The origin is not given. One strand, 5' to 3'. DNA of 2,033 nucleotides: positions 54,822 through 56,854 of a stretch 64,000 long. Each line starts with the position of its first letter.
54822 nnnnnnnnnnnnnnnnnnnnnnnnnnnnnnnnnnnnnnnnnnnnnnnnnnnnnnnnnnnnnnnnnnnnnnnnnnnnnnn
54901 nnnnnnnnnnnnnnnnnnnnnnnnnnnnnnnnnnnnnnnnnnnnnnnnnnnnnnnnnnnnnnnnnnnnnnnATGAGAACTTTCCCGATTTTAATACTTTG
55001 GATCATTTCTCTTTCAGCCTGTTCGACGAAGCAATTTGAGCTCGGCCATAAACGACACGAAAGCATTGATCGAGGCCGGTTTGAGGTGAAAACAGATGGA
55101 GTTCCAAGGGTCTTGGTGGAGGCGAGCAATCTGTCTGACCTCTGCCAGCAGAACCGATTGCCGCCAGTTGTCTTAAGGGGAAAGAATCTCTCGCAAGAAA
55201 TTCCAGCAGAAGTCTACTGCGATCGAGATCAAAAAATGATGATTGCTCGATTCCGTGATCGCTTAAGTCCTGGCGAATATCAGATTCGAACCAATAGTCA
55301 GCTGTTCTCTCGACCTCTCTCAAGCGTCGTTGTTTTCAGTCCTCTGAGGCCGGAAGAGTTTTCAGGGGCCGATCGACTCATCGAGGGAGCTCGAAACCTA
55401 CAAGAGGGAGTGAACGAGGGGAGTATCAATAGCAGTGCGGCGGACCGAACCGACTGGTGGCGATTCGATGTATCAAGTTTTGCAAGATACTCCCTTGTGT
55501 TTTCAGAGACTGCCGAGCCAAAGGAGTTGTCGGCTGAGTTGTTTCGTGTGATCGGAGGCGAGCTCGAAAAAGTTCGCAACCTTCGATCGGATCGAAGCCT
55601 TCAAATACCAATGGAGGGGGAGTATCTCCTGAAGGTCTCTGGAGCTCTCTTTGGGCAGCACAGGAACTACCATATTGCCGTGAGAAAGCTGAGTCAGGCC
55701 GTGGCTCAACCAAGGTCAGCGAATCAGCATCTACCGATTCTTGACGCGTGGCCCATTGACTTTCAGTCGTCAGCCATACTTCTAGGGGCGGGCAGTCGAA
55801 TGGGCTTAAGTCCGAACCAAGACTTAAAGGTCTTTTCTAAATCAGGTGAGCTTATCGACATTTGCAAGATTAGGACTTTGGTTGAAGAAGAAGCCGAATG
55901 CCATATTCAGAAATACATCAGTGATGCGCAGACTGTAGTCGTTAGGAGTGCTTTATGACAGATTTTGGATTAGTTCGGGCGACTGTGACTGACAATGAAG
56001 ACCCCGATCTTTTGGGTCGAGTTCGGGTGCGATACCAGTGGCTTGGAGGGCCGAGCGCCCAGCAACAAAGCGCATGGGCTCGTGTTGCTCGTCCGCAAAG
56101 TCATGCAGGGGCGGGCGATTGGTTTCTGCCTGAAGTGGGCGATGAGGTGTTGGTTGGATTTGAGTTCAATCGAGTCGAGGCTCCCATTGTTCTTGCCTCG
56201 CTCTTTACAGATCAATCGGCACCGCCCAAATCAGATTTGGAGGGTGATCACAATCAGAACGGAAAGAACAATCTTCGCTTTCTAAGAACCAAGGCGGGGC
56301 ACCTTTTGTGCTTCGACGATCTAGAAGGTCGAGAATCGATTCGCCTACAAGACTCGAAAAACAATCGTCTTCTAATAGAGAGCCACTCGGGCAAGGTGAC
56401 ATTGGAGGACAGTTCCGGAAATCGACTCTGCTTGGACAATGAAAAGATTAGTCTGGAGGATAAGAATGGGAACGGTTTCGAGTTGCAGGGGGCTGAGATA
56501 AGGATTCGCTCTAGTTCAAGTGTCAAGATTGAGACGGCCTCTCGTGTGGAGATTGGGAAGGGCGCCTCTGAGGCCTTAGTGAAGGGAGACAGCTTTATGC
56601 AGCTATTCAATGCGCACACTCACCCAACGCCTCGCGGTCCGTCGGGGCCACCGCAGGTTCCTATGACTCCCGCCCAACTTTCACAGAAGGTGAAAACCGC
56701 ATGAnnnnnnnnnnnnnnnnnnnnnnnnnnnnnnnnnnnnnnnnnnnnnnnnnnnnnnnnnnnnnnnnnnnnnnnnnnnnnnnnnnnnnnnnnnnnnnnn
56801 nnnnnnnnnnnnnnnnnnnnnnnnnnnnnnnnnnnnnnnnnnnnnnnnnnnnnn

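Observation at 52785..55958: FHA / FHA-TM-periplasmic-TM-FHA / lipoprotein module embedded between baseplate and spike genes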

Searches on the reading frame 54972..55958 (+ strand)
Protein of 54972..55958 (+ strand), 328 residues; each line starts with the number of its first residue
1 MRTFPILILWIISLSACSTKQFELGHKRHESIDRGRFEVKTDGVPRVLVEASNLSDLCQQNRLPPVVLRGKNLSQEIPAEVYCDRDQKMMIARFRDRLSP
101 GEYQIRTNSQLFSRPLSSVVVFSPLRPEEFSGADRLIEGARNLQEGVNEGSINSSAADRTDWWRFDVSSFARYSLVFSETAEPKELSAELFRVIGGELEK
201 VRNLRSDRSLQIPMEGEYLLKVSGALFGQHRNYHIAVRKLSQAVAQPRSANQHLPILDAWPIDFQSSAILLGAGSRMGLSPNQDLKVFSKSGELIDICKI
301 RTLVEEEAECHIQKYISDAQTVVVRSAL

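Call 4: search_protein_families(library=pfam, proteins=[window:54972-55958:+], max_evalue=1)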
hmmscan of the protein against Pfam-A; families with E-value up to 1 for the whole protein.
window:54972-55958:+ (328 aa): 0 families

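Call 38: search_protein_families(library=pfam, alignment_id=A4, max_evalue=1)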
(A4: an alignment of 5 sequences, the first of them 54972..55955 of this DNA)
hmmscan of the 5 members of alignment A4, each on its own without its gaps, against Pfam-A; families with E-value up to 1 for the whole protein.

A. member 1, window:54972-55955:+ (328 aa): 0 families

B. families by the number of members that match (of 5 scanned): 0 families
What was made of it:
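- On PPC (pre-peptidase C-terminal) beta-sandwich: No Pfam hit in any of 5 members at E<=1 (call 38).
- Closest known: T3SS inner-membrane ring SctD. Different: C does not match the YscJ/FliF family (call 38).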

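Call 50: search_solved_structures(query=A4, max_evalue=10, show_alignments=3)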
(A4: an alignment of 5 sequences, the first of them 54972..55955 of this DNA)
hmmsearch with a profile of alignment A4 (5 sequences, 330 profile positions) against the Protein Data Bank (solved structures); distinct sequences matched with E-value up to 10: 7.
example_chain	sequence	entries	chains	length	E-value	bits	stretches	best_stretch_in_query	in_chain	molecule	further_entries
6tji_A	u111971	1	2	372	0.021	17.2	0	147-184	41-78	Cake10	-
6tjg_A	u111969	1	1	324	0.043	16.2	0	147-183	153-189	Cake8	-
2j1r_A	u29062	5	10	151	0.053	15.9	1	145-223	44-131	FUCOLECTIN-RELATED PROTEIN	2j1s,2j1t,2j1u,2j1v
6tjf_A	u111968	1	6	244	0.26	13.6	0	148-184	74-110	Cake6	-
6tje_A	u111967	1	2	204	0.74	12.1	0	147-183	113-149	Cake5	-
6tjd_A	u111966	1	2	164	2.5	10.4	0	147-184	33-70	Cake4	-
9ryg_A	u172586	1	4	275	2.8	10.2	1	158-199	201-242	Decarboxylase NovR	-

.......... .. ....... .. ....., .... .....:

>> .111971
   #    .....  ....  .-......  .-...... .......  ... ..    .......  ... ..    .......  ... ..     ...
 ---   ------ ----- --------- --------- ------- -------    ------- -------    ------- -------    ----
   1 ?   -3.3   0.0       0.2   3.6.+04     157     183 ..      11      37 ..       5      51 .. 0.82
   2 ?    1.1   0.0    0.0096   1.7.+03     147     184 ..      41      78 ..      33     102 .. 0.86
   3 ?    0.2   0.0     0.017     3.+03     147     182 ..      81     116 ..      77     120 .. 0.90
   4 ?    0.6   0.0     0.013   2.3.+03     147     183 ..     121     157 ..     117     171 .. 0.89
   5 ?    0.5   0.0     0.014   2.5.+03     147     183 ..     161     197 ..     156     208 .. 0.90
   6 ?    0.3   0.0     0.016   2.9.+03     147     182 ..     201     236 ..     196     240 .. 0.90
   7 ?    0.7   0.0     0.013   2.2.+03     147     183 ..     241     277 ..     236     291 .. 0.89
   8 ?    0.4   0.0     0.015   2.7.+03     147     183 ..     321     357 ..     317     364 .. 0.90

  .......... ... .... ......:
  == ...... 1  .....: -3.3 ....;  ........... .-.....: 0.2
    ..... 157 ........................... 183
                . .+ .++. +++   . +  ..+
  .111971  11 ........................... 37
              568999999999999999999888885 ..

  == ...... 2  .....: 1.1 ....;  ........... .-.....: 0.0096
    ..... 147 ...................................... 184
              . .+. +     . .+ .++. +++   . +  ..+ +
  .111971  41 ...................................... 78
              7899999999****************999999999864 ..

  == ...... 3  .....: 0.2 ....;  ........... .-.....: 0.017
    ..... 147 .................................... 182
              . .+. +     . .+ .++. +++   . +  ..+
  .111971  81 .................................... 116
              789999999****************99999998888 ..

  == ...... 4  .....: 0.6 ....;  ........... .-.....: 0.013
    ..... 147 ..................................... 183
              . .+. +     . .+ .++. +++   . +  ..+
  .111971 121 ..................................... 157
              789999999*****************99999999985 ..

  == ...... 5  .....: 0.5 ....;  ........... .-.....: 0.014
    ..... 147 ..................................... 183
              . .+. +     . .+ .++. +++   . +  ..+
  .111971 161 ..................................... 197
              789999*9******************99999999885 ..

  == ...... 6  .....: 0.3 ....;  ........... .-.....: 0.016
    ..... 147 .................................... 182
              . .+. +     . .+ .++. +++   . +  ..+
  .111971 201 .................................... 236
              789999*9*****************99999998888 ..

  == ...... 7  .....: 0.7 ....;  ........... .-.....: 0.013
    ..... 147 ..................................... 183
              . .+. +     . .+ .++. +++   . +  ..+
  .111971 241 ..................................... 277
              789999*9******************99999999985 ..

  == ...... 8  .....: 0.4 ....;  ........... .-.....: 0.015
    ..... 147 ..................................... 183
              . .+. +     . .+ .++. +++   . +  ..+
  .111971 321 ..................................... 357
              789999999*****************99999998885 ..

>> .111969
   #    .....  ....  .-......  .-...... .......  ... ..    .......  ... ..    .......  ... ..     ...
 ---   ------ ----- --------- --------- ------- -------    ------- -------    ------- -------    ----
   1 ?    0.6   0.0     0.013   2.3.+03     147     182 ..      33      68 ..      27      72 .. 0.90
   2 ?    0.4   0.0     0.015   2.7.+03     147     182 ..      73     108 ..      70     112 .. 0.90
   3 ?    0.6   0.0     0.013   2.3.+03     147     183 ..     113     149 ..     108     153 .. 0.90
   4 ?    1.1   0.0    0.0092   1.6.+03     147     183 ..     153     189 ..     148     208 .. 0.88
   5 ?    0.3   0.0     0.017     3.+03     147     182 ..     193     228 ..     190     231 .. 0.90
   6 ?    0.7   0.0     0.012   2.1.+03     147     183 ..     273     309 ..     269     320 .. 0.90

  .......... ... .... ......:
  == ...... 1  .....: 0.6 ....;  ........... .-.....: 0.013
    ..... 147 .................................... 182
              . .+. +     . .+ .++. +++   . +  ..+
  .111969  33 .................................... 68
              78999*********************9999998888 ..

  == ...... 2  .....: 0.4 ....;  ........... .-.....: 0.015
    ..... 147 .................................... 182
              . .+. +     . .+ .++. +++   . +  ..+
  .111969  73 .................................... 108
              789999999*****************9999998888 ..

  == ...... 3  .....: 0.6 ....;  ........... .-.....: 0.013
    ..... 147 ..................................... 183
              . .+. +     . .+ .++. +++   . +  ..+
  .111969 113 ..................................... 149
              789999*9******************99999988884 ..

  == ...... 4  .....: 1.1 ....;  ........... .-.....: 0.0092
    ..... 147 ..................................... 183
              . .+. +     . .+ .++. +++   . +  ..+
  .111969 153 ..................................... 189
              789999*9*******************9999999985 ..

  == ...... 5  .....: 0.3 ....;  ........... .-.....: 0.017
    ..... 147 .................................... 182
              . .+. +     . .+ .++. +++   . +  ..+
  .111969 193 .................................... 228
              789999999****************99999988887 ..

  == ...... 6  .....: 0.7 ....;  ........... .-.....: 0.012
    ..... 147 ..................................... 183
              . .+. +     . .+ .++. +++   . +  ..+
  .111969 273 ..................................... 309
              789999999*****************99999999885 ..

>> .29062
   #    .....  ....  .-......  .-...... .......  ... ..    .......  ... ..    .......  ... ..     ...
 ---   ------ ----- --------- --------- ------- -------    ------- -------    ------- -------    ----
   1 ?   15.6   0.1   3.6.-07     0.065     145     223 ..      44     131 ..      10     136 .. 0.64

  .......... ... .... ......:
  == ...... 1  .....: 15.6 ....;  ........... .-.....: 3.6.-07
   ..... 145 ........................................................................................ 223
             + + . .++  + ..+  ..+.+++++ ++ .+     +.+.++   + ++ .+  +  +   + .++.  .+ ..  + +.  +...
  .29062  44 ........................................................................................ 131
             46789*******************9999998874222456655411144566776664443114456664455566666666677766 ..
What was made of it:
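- On PPC (pre-peptidase C-terminal) beta-sandwich: No PDB profile hit (call 50).
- Checked: The PPC-like fold of C has no Pfam or PDB profile hit (calls 38, 50).
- Tried and rejected: PPC fold for C: no Pfam or PDB support (calls 38, 50).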

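Call 75: search_protein_families(library=ncbifam, proteins=[window:54972-55958:+], max_evalue=0.1)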
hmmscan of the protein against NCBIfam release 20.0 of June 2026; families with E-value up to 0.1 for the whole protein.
window:54972-55958:+ (328 aa): 0 families
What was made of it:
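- On T6SS membrane complex TssJLM: No Pfam or NCBIfam hit for A, B or C (calls 4, 38, 75).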

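Call 80: find_homologous_proteins(query=A4, max_evalue=0.01)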
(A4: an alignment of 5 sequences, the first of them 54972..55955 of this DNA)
Query A4 (5 sequences) (328 aa, profile of the alignment): 5 proteins with E <= 0.01 among 8000 candidates.
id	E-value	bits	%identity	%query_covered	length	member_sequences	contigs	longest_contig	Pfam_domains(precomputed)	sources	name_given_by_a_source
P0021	7.1e-143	494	100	100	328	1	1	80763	-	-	-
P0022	6.0e-117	409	63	100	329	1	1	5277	-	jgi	jgi:hypothetical protein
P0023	1.4e-113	397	24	70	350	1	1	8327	-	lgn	-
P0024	1.9e-83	298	23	94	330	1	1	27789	-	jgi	-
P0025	7.9e-82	293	22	95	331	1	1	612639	-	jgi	-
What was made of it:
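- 54972..55958 (+): Gene C: 328-aa lipoprotein. The signal peptide and lipobox LSAC end at Cys17 (nt 54972-55022). The mature part has four more invariant Cys. Its fold is untested. Only 5 clusters exist among 5.8 billion (call 80).
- Tried and rejected: The last homologue search gave only 5 family members, with no Pfam annotation (call 80).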

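Call 81: find_encoding_contigs(protein=P0025, flank=10000, max_places=2)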
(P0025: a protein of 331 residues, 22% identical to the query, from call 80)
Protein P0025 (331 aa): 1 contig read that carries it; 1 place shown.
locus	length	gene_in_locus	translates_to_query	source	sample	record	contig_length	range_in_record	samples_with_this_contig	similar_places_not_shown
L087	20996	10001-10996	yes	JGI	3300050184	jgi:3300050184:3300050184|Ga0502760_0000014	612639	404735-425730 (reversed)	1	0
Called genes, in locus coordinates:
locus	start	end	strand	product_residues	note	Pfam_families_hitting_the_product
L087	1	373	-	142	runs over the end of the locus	PF19266:CIS_tube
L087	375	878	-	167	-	PF06841:Phage_T4_gp19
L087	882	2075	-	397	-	-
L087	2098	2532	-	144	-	PF06841:Phage_T4_gp19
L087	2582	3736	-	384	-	PF04984:Phage_sheath_1, PF17482:Phage_sheath_1C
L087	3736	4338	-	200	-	-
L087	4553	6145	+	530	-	PF00004:AAA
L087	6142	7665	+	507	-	-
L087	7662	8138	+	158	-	-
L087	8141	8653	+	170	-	-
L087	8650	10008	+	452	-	-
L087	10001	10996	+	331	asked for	-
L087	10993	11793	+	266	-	PF04717:Phage_base_V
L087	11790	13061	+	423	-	PF00004:AAA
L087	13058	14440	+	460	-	-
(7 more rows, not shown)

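Call 82: search_protein_families(library=phrogs, proteins=[window:54972-55958:+], max_evalue=0.01)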
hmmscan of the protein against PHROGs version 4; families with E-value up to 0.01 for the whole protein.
window:54972-55958:+ (328 aa): 0 families

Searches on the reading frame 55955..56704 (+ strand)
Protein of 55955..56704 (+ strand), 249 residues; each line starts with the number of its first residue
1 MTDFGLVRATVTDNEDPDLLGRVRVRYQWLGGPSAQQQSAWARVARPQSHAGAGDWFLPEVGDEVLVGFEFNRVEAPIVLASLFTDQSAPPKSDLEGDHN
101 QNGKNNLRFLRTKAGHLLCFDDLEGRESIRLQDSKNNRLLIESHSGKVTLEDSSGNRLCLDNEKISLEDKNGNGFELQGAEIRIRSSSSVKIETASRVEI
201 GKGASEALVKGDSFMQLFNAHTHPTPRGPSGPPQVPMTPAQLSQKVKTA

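Call 4: search_protein_families(library=pfam, proteins=[window:55955-56704:+], max_evalue=1)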
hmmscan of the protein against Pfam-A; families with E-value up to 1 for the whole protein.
window:55955-56704:+ (249 aa): 1 family
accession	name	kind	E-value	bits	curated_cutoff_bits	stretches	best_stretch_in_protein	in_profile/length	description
PF04717.18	Phage_base_V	-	2.4e-21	76.3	23.8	1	8-84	2-75/75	Type VI secretion system/phage-baseplate injector OB domain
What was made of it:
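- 55955..56704 (+): Spike (gp5/VgrG OB domain), the conserved downstream partner. PF04717 at E=2.4e-21 (call 4).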

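Call 57: find_related_loci(query=A7, collection=genome_contigs, flank=10000)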
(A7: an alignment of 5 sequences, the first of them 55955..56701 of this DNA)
Query A7 (249 aa) in genome_contigs; peptide patterns used: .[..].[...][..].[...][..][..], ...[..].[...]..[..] (x = any residue, [..] = any of these).
478 stretches matched a pattern; 412 encode a relative of the query (tblastn E <= 1e-3); the best 80 are kept; 80 distinct loci.
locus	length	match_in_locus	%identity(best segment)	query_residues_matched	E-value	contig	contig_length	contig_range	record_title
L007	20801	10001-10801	49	4-249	9e-81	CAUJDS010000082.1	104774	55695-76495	MAG: Bdellovibrionota bacterium isolate KLAP30 genome assembly, contig: KLAP30_861449, whole genome shotgun sequence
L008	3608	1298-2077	48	4-240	3e-78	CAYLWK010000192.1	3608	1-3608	MAG TPA_asm: uncultured Oligoflexia bacterium isolate binchicken_co307_119 genome assembly, contig: k119_1732348, whole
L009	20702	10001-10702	47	6-248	4e-69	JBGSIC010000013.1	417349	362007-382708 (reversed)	MAG: Bdellovibrionota bacterium isolate JTS-AC12 k141_2156792, whole genome shotgun sequence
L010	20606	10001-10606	37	5-211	3e-37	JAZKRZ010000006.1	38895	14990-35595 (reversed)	MAG: Haloarculaceae archaeon isolate NA-0cm_bin.4 NODE_204_length_38895_cov_7.772400, whole genome shotgun sequence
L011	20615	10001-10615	36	4-211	1e-36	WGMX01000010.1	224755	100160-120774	MAG: Anaerolineaceae bacterium isolate RI_313 c_000000037477, whole genome shotgun sequence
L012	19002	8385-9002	37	5-224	5e-36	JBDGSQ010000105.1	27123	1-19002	MAG: Haloferacaceae archaeon isolate DAL-WCL_23_72C3R c_000000001382, whole genome shotgun sequence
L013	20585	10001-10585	33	4-200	1e-35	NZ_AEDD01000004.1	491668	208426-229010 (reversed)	Paenibacillus curdlanolyticus YK9 ctg109, whole genome shotgun sequence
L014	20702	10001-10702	34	5-232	1e-35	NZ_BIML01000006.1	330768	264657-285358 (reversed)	Paenibacillus xylaniclasticus strain NBRC 106381 PXY01_CON00510, whole genome shotgun sequence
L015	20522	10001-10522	36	4-180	3e-35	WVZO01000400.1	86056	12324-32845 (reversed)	MAG: Candidatus Aminicenantes bacterium isolate CS4-C025 C_merged_R1_(paired)_contig_73557, whole genome shotgun sequenc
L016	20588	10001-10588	33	4-200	2e-35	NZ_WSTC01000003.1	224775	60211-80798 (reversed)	Paenibacillus sp. MMS18-CY102 3, whole genome shotgun sequence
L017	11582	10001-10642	35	5-221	5e-35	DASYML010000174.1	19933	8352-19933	MAG TPA_asm: Pyrinomonadaceae bacterium isolate SMAG_U4374 k141_2845457, whole genome shotgun sequence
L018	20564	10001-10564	36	5-211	9e-35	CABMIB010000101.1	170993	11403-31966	uncultured archaeon isolate LFW-280_3_1 genome assembly, contig: LFW28031_81, whole genome shotgun sequence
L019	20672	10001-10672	32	5-235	3e-34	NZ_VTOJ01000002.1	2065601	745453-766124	Salinigranum salinum strain YJ-50-S2 Scaffold2, whole genome shotgun sequence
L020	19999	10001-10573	36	5-200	6e-34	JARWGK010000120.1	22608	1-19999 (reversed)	MAG: Natronomonas sp. isolate bin.003 contig-100_748, whole genome shotgun sequence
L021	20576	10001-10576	33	5-215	9e-34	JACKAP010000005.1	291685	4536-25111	MAG: Calditrichia bacterium isolate HK-STAS-CALD-2 HK-STAS-CALD-2_5, whole genome shotgun sequence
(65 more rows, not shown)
